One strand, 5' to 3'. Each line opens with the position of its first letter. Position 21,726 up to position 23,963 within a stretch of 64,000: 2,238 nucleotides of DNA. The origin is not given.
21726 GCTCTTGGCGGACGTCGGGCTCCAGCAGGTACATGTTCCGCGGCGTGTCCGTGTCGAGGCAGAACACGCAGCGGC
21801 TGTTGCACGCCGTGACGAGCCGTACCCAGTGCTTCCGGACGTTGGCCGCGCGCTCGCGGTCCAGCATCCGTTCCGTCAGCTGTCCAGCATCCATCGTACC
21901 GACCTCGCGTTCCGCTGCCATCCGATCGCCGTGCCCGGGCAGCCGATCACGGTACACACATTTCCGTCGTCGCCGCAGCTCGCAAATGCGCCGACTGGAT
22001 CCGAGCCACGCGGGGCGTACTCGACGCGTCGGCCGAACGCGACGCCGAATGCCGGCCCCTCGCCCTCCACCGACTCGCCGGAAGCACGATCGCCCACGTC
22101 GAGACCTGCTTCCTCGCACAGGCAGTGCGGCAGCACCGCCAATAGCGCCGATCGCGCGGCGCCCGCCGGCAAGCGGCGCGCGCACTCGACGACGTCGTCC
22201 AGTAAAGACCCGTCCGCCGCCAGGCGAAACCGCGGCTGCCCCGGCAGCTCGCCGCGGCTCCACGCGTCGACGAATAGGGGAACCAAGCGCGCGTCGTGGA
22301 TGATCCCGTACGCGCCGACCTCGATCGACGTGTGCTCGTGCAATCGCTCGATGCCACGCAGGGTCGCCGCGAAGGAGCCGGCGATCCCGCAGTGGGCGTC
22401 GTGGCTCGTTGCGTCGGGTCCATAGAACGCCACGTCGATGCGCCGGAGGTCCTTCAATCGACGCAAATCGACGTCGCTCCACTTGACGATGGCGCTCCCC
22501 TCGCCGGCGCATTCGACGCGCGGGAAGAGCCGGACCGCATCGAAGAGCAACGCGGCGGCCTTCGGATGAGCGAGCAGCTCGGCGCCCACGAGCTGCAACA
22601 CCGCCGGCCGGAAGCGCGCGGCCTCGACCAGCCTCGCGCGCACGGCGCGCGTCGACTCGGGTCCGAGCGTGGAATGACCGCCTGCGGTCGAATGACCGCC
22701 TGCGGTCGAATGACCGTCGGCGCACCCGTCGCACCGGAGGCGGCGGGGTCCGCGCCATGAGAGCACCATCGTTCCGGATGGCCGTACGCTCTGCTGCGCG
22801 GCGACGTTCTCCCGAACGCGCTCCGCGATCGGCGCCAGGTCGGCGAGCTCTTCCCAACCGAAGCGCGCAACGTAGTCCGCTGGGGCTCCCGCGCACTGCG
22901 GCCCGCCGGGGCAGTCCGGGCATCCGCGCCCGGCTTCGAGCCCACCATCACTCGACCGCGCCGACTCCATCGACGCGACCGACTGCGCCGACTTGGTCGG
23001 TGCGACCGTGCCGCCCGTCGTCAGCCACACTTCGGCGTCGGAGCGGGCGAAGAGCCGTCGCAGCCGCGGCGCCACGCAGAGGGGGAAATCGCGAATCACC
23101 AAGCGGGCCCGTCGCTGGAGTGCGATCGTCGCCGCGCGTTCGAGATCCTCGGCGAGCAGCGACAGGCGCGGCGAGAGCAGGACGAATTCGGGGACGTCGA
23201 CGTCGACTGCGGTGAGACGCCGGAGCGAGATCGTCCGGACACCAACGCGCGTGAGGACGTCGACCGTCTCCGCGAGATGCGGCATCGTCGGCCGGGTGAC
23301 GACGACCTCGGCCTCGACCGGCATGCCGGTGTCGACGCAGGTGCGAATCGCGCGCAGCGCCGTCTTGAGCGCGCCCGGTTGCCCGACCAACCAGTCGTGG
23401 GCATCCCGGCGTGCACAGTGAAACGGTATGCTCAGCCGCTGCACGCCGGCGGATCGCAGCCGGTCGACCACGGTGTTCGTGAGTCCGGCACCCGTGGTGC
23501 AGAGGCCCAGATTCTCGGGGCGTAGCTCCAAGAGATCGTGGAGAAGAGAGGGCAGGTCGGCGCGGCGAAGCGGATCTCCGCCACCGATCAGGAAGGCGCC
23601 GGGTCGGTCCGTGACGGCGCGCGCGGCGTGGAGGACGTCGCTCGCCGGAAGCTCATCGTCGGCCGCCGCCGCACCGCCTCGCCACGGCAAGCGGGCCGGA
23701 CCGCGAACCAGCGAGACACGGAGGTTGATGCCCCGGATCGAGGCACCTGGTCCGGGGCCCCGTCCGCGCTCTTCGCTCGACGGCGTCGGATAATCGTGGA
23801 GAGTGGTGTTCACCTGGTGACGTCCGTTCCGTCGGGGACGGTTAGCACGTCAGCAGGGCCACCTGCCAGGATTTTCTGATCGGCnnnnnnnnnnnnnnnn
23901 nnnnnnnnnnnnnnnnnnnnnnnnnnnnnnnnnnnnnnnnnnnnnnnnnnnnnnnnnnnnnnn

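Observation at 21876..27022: Radical-SAM-fold proteins that have lost the CxxxCxxC cluster ligands (one of them a tandem double domain)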

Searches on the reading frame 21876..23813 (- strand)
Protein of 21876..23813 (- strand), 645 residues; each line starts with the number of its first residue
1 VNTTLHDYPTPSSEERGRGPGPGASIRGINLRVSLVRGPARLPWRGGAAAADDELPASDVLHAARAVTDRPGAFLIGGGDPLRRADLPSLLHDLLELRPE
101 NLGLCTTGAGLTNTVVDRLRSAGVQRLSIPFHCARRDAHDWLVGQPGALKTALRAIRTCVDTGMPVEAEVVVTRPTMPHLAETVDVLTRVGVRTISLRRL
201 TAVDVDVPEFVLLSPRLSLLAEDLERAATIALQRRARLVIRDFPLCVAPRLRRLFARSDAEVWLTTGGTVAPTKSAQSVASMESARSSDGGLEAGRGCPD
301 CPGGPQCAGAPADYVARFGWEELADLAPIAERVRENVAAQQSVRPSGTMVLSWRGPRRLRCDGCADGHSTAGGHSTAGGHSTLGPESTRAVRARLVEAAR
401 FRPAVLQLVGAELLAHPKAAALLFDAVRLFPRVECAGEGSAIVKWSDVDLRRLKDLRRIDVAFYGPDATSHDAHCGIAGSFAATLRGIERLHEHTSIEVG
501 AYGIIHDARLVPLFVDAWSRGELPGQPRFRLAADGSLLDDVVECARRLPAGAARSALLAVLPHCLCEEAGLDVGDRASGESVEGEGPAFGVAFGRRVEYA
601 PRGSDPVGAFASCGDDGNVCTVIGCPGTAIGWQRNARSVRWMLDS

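Call 7: search_protein_families(library=pfam, proteins=[window:21876-23813:-], max_evalue=0.1)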
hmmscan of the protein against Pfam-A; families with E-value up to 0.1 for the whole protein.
window:21876-23813:- (645 aa): 1 family
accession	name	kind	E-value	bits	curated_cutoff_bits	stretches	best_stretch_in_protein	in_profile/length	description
PF04055.27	Radical_SAM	-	2.6e-14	54.2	29.5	2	53-178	26-152/166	Radical SAM superfamily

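Call 8: search_protein_families(library=ncbifam, proteins=[window:21876-23813:-], max_evalue=0.1)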
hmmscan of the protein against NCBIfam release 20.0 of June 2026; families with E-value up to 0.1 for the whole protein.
window:21876-23813:- (645 aa): 30 families (the best 25 are shown)
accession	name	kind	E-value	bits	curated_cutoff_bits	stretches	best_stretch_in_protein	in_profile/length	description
TIGR04545.1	rSAM_ahbD_hemeb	equivalog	7.1e-22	78.3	500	2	73-193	49-168/339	heme b synthase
TIGR04053.2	TIGR04053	equivalog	1.1e-18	67.6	395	1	71-197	56-183/366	TIGR04053 family radical SAM/SPASM domain-containing protein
TIGR03977.1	rSAM_pair_HxsC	equivalog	6.7e-17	61.3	267.9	2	52-256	50-261/292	His-Xaa-Ser system radical SAM maturase HxsC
TIGR04347.1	pseudo_SAM_Halo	equivalog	2.1e-14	53.6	525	1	73-197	87-209/390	TIGR04347 family pseudo-SAM/SPASM protein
TIGR04051.1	rSAM_NirJ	equivalog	1.2e-11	44.2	515.45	1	72-196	50-172/354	heme d1 biosynthesis radical SAM protein NirJ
TIGR04251.1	SCM_rSAM_ScmF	equivalog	1.6e-11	44.2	400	2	76-196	59-178/353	SynChlorMet cassette radical SAM/SPASM protein ScmF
NF038332.1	rSAM_rare_HxsC4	exception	2.5e-11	43.3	500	1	78-324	68-333/335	radical SAM protein HxsC4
TIGR02668.1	moaA_archaeal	equivalog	5.2e-11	42.1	325.25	1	74-237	60-227/303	GTP 3',8-cyclase MoaA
TIGR04133.1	rSAM_w_lipo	hypoth_equivalog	1.9e-10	40.2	425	1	53-196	52-198/350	TIGR04133 family radical SAM/SPASM protein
TIGR04546.1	rSAM_ahbC_deAc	equivalog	1.5e-09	37.1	650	1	73-197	88-210/390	12,18-didecarboxysiroheme deacetylase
TIGR02109.1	PQQ_syn_pqqE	equivalog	6.4e-09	35.2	381.35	1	76-197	59-179/358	pyrroloquinoline quinone biosynthesis protein PqqE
TIGR04054.1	rSAM_NirJ1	equivalog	1.4e-08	33.7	650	1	73-190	85-200/387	putative heme d1 biosynthesis radical SAM protein NirJ1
NF001199.0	PRK00164.2-1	equivalog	2.9e-08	33.2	231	1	76-175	64-162/308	GTP 3',8-cyclase MoaA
TIGR04340.1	rSAM_ACGX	hypoth_equivalog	4.6e-08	32.7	400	1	67-200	52-182/341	radical SAM/SPASM domain protein, ACGX system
TIGR04055.1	rSAM_NirJ2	equivalog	1.4e-07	31.4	500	1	75-192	50-166/326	putative heme d1 biosynthesis radical SAM protein NirJ2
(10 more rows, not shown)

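Call 14: find_homologous_proteins(query=window:21876-23813:-)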
Query window:21876-23813:- (645 aa): 178 proteins with E <= 0.001 among 8000 candidates; the best 120 are listed.
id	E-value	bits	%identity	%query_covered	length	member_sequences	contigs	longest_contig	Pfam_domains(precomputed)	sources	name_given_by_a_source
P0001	0.0e+0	1195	84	100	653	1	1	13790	PF04055.28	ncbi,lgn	-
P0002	0.0e+0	1136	80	100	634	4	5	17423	PF04055.28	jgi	-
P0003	0.0e+0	1133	80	100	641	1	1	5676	PF04055.28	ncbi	ncbi:MAG: radical SAM protein, partial [Candidatus Binatia bacterium]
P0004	0.0e+0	1124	80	100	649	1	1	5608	PF04055.28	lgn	-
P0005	0.0e+0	1099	80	100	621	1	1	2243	PF04055.28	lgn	-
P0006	0.0e+0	1090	78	100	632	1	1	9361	PF04055.28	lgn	-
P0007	0.0e+0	1054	78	100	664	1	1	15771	PF04055.28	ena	-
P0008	0.0e+0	1043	77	100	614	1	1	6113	PF04055.28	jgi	jgi:MoaA/NifB/PqqE/SkfB family radical SAM enzyme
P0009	0.0e+0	1041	77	100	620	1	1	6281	PF04055.28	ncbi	-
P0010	0.0e+0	1039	75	100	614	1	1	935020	PF04055.28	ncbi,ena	-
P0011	0.0e+0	1029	74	100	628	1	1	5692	PF04055.28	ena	-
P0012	2.0e-298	1010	74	100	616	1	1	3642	PF04055.28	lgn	-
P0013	3.6e-298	1009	74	100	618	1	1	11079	PF04055.28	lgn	-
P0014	4.5e-298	1008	74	100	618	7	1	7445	PF04055.28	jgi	jgi:MoaA/NifB/PqqE/SkfB family radical SAM enzyme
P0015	2.9e-297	1006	74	100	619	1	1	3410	PF04055.28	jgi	jgi:MoaA/NifB/PqqE/SkfB family radical SAM enzyme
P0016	5.8e-297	1005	74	100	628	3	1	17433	PF04055.28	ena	-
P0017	1.9e-295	1000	73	100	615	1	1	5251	PF04055.28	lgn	-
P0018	4.8e-295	998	73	100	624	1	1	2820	PF04055.28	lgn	-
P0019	9.4e-295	997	75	100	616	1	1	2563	PF04055.28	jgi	-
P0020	3.6e-292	989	74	100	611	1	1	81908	PF04055.28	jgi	jgi:MoaA/NifB/PqqE/SkfB family radical SAM enzyme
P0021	6.2e-291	985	73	100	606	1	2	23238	PF04055.28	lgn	-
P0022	1.8e-289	980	72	99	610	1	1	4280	PF04055.28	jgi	jgi:MoaA/NifB/PqqE/SkfB family radical SAM enzyme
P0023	3.8e-288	976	72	100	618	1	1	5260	PF04055.28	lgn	-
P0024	1.1e-286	971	72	100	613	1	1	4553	PF04055.28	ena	-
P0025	7.7e-284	961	74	91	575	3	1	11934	PF04055.28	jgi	jgi:MoaA/NifB/PqqE/SkfB family radical SAM enzyme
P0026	1.5e-283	960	72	100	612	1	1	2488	PF04055.28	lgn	-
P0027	1.9e-279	947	74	95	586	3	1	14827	PF04055.28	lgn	-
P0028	6.4e-279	945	74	96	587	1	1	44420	PF04055.28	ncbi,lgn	-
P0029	1.0e-278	944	71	100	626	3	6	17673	PF04055.28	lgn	-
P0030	1.5e-278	944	71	100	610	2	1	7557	PF04055.28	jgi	jgi:MoaA/NifB/PqqE/SkfB family radical SAM enzyme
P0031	2.0e-278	943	72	94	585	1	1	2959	PF04055.28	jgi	jgi:hypothetical protein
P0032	4.5e-273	926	70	100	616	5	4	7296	PF04055.28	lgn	-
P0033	2.7e-270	917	69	100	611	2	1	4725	PF04055.28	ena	-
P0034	2.3e-269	913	71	96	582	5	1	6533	PF04055.28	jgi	-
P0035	2.8e-269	913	68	100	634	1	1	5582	PF04055.28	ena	-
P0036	1.1e-268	911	71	96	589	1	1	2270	PF04055.28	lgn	-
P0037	5.1e-268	909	69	100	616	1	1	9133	PF04055.28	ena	-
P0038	6.1e-268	909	69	100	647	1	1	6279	PF04055.28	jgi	jgi:MoaA/NifB/PqqE/SkfB family radical SAM enzyme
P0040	1.6e-265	901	68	99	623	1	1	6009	PF04055.28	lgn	-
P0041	9.7e-265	898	68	100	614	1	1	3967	PF04055.28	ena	-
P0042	1.6e-264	898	68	100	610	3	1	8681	PF04055.28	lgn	-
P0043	3.8e-264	896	72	92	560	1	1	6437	PF04055.28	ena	-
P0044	1.9e-257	874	71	92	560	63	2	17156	PF04055.28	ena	-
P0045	1.7e-255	868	70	92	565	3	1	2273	PF04055.28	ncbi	-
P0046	2.7e-251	854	67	97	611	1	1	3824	PF04055.28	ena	-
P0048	3.4e-237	807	63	96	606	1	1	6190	PF04055.28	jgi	jgi:MoaA/NifB/PqqE/SkfB family radical SAM enzyme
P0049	1.5e-233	795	62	98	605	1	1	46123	PF04055.28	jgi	jgi:MoaA/NifB/PqqE/SkfB family radical SAM enzyme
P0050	1.6e-230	785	63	99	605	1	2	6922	PF04055.28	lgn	-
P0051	6.4e-227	773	59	98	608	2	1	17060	PF04055.28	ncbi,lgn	-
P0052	1.2e-226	772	70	83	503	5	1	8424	PF04055.28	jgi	jgi:MoaA/NifB/PqqE/SkfB family radical SAM enzyme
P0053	7.2e-226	770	61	99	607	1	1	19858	PF04055.28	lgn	-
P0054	8.7e-224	763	70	83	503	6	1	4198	PF04055.28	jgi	jgi:MoaA/NifB/PqqE/SkfB family radical SAM enzyme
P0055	3.9e-220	751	69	83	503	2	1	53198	PF04055.28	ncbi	-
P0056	4.6e-219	747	63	90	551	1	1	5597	PF04055.28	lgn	-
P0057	6.7e-215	734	57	98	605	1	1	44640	PF04055.28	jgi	jgi:MoaA/NifB/PqqE/SkfB family radical SAM enzyme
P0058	8.0e-214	730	58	96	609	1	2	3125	PF04055.28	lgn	-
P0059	1.4e-213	729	57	99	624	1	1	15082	PF04055.28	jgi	jgi:MoaA/NifB/PqqE/SkfB family radical SAM enzyme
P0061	2.1e-212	725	59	98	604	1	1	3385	PF04055.28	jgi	jgi:MoaA/NifB/PqqE/SkfB family radical SAM enzyme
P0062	3.7e-212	724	57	99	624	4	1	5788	PF04055.28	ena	-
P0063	2.0e-211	722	59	91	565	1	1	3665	PF04055.28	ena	-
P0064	6.5e-211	720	56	98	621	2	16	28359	PF04055.28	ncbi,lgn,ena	-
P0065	2.9e-210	718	59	92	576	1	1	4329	PF04055.28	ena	-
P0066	1.0e-209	716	57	96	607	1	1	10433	PF04055.28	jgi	jgi:MoaA/NifB/PqqE/SkfB family radical SAM enzyme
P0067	1.2e-208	713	74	72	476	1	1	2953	PF04055.28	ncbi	-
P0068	2.6e-208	712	57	98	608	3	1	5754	PF04055.28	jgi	-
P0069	3.9e-208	711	58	95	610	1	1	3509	PF04055.28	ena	-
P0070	5.6e-208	711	56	98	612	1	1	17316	PF04055.28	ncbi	-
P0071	1.2e-207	710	56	97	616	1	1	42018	PF04055.28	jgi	jgi:MoaA/NifB/PqqE/SkfB family radical SAM enzyme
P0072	2.4e-207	709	59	91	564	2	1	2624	PF04055.28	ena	-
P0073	9.6e-206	703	56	98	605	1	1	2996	PF04055.28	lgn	-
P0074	2.0e-205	702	56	98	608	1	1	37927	PF04055.28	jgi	jgi:MoaA/NifB/PqqE/SkfB family radical SAM enzyme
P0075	5.4e-205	701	58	93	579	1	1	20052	PF04055.28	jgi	jgi:MoaA/NifB/PqqE/SkfB family radical SAM enzyme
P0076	5.5e-205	701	57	91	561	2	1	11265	PF04055.28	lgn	-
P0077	1.2e-204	700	55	98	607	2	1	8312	PF04055.28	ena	-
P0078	9.8e-204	697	57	98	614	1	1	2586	PF04055.28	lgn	-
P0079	1.3e-203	696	55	95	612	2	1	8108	PF04055.28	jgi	jgi:MoaA/NifB/PqqE/SkfB family radical SAM enzyme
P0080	4.5e-203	694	57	95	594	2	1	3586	PF04055.28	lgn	-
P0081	5.7e-203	694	57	98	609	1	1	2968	PF04055.28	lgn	-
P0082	5.7e-203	694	55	98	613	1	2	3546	PF04055.28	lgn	-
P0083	7.4e-203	694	55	96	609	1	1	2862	PF04055.28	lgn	-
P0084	1.2e-202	693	56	95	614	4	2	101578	PF04055.28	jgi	jgi:MoaA/NifB/PqqE/SkfB family radical SAM enzyme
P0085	7.4e-202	690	57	95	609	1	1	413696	PF04055.28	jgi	jgi:hypothetical protein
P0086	9.3e-202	690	56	95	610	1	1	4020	PF04055.28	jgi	jgi:MoaA/NifB/PqqE/SkfB family radical SAM enzyme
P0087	1.3e-201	690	56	95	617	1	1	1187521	PF04055.28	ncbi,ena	-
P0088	2.2e-201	689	58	88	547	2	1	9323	PF04055.28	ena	-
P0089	8.5e-201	687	54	98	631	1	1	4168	PF04055.28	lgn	-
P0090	1.6e-200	686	56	98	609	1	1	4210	PF04055.28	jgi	-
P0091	2.1e-200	686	58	91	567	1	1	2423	PF04055.28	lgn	-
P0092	2.7e-200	685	55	96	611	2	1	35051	PF04055.28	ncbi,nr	ncbi:radical SAM protein [Candidatus Binatia bacterium]|nr:radical SAM protein [Candidatus Binatia b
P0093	3.8e-200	685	54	98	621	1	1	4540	PF04055.28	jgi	-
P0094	1.6e-199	683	53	98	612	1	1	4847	PF04055.28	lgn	-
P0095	1.7e-199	683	55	95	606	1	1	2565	PF04055.28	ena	-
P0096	4.7e-199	681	55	94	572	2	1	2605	PF04055.28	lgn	-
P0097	7.1e-199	681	54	96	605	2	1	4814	PF04055.28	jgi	jgi:MoaA/NifB/PqqE/SkfB family radical SAM enzyme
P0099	3.1e-198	678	54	98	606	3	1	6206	PF04055.28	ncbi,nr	ncbi:MAG TPA: radical SAM protein [Candidatus Dormibacteraeota bacterium]|nr:radical SAM protein [Ca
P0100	4.2e-198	678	55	98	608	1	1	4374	PF04055.28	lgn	-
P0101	4.9e-198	678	55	96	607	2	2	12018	PF04055.28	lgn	-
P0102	2.3e-197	676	55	95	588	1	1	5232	PF04055.28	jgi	jgi:MoaA/NifB/PqqE/SkfB family radical SAM enzyme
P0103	4.7e-197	675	54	93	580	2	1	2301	PF04055.28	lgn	-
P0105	7.4e-196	671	55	93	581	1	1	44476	PF04055.28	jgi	jgi:MoaA/NifB/PqqE/SkfB family radical SAM enzyme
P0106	2.8e-195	669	54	98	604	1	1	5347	PF04055.28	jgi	jgi:MoaA/NifB/PqqE/SkfB family radical SAM enzyme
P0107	2.4e-194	666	57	91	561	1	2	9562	PF04055.28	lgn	-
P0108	1.3e-193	663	53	95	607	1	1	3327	PF04055.28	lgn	-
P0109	2.2e-193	662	52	98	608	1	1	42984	PF04055.28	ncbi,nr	ncbi:MAG: hypothetical protein HY270_15245 [Deltaproteobacteria bacterium]|nr:hypothetical protein [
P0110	1.6e-192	660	54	95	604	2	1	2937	PF04055.28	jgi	jgi:MoaA/NifB/PqqE/SkfB family radical SAM enzyme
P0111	2.3e-192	659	60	84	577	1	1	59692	PF04055.28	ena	-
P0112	2.8e-192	659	54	98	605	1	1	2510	PF04055.28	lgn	-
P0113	1.0e-191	657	54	98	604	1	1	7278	PF04055.28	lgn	-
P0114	3.0e-191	655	55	94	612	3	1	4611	PF04055.28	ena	-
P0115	6.6e-191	654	54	97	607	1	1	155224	PF04055.28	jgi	jgi:MoaA/NifB/PqqE/SkfB family radical SAM enzyme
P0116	7.7e-191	654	54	95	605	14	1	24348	PF04055.28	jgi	-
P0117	6.0e-190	651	55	94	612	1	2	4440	PF04055.28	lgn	-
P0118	2.4e-189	649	53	98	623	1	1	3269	PF04055.28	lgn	-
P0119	1.2e-188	647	54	95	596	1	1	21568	PF04055.28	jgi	jgi:hypothetical protein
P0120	4.8e-188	645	54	93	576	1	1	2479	PF04055.28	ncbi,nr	ncbi:MAG TPA: radical SAM protein, partial [Candidatus Acidoferrales bacterium]|nr:radical SAM prote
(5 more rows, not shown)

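Call 28: find_related_loci(query=A1, collection=genome_contigs, flank=10000)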
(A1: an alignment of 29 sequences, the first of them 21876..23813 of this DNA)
Query A1 (645 aa) in genome_contigs; peptide patterns used: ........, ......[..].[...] (x = any residue, [..] = any of these).
132 stretches matched a pattern; 42 encode a relative of the query (tblastn E <= 1e-3); 42 distinct loci.
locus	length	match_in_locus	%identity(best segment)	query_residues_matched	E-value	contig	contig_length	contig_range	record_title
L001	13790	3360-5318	84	1-645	0e+0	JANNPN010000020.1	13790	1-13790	MAG: Polyangiaceae bacterium isolate SOY_34_concoct_69 SOY_34_k141_2805624, whole genome shotgun sequence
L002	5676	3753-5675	80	1-644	0e+0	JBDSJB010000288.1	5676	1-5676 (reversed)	MAG: Candidatus Binatia bacterium isolate cluster1_bin.312 k127_5694902, whole genome shotgun sequence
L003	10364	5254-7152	79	1-645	0e+0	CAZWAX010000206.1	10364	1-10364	MAG TPA_asm: uncultured Polyangiaceae bacterium isolate SRP302447_co1_427 genome assembly, contig: NODE_17233_length_103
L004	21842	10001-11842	75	1-645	0e+0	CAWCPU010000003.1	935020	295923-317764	MAG: uncultured delta proteobacterium isolate MFD04944.bin.3.280 genome assembly, contig: contig_40863, whole genome sho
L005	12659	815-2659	74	1-645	0e+0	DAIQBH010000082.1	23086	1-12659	MAG TPA_asm: Thermodesulfobacteriota bacterium isolate CTOTU27636 NODE_551_length_23086_cov_6.441405, whole genome shotg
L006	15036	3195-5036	71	1-645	0e+0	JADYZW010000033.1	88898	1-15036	MAG: Deltaproteobacteria bacterium isolate SJ588 c_000000956864, whole genome shotgun sequence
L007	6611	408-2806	71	1-645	0e+0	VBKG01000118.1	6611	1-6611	MAG: Deltaproteobacteria bacterium isolate DP_3 14_1009_13_30cm_scaffold_11874, whole genome shotgun sequence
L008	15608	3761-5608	69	1-645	0e+0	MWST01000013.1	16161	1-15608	MAG: Polyangiaceae bacterium UTPRO1 contig_4335, whole genome shotgun sequence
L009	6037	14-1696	70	54-645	0e+0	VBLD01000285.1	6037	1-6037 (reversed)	MAG: Deltaproteobacteria bacterium isolate DP_26 14_1009_16_30cm_scaffold_79649, whole genome shotgun sequence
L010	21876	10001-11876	72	1-645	0e+0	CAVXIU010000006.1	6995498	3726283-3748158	MAG: uncultured delta proteobacterium isolate MFD09212.bin.2.188 genome assembly, contig: contig_1259, whole genome shot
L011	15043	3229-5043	59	12-644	0e+0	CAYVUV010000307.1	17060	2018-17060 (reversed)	MAG TPA_asm: uncultured Candidatus Binatia bacterium isolate binchicken_co200_21 genome assembly, contig: k141_785278, w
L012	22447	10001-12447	59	13-644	0e+0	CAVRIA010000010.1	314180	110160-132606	MAG: uncultured bacterium isolate MFD05684.bin.1.163 genome assembly, contig: contig_41735, whole genome shotgun sequenc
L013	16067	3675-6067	56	9-642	0e+0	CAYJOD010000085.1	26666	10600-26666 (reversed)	MAG TPA_asm: uncultured Candidatus Binatia bacterium isolate ERP124720_co1_58 genome assembly, contig: NODE_2419_length_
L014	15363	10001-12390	52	11-643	0e+0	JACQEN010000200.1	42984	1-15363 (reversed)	MAG: Deltaproteobacteria bacterium isolate NC_groundwater_1022_Pr1_S-0.65um_62_10 Montesol18_Sp65_coassembly_scaffold_95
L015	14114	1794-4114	51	29-644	0e+0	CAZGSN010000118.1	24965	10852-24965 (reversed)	MAG TPA_asm: uncultured Candidatus Binatia bacterium isolate binchicken_co200_33 genome assembly, contig: k141_1144141,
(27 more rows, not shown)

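Call 42: predict_structure(alignment_id=A3)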
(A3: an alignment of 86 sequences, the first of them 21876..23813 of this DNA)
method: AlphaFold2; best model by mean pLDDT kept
length: 645 residues; sequences in the alignment: 86
mean_pLDDT: 82.8   pTM: 0.74
mean pLDDT of the five models: 82.8, 82.6, 82.4, 82.2, 80.0
residues with pLDDT >= 90: 348; 70-90: 173; 50-70: 55; < 50: 69
segments of 3 or more residues with pLDDT < 50: 1-26, 273-293, 369-381, 580-583, 642-645
pLDDT, mean of each block of 10 residues (from residue 1): 38 36 53 87 70 89 92 91 95 96 95 98 97 95 93 98 97 96 98 96 87 91 97 97 89 89 77 40 32 57 76 83 70 72 80 89 72 42 78 88 92 94 97 95 97 96 96 93 97 96 94 97 94 87 94 93 88 65 68 78 85 60 77 66 47
secondary structure, 60 per line:
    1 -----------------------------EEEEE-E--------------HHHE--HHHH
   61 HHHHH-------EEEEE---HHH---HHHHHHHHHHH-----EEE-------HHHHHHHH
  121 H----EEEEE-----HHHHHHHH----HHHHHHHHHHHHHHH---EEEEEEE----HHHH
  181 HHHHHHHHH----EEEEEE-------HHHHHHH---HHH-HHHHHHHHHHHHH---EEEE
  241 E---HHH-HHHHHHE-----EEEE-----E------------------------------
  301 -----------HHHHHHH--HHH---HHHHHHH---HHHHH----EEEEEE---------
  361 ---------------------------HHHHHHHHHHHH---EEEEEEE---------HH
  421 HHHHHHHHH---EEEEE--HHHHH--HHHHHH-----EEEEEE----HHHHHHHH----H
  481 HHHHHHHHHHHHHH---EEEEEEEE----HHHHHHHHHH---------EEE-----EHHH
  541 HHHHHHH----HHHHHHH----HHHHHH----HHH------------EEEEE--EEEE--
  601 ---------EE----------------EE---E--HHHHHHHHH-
elements in order: E30-34 H57-65 E73-77 H87-97 E103-105 H113-121 E126-130 H136-143 H148-162 E166-172 H177-189 E194-199 H207-213 H221-233 E237-241 H249-254 E261-264 H312-318 H327-333 H337-341 E346-351 H388-399 E403-409 H419-429 E433-437 H440-444 H447-452 E458-463 H468-475 H480-494 E498-505 H510-519 E529-531 H538-547 H552-558 H563-568 E588-592 E595-598 H636-644
